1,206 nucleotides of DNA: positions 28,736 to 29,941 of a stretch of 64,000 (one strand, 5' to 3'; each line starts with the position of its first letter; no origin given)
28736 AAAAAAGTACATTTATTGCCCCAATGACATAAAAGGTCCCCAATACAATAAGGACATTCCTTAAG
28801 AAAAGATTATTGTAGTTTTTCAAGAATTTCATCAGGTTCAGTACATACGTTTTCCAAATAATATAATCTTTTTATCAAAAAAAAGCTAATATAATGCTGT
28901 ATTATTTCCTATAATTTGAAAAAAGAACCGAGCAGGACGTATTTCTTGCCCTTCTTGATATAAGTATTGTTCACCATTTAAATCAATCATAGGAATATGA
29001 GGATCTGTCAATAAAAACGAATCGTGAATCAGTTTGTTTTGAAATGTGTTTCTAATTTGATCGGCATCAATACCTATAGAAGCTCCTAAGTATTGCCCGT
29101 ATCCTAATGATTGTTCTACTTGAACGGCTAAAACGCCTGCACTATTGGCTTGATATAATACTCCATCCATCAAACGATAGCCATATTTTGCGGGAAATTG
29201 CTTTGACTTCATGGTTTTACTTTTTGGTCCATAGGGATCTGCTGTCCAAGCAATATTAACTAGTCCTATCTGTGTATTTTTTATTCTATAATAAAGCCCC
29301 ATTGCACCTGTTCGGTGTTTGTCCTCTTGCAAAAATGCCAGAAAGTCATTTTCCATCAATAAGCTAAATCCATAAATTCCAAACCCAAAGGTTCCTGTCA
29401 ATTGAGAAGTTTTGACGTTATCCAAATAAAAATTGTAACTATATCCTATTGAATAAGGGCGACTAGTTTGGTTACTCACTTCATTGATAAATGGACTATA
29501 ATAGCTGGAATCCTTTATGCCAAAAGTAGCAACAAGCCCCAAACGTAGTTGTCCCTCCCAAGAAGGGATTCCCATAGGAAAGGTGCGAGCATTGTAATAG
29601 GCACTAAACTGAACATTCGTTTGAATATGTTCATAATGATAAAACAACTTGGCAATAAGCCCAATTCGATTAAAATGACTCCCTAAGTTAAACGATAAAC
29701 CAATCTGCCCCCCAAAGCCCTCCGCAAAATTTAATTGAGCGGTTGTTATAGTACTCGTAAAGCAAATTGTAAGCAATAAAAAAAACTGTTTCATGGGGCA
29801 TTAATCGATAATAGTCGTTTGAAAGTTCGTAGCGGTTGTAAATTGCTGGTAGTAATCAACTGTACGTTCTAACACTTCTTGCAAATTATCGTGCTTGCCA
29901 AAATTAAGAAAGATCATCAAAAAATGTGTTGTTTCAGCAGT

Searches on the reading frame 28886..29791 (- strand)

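Call 35: search_protein_families(library=pfam, proteins=[window:28886-29791:-], max_evalue=0.001)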
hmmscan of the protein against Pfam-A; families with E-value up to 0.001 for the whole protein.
window:28886-29791:- (301 aa): 1 family
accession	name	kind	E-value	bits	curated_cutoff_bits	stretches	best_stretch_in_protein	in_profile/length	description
PF15528.11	Ntox23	-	1.8e-26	93.9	26.2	1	109-257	47-190/190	Bacterial toxin 23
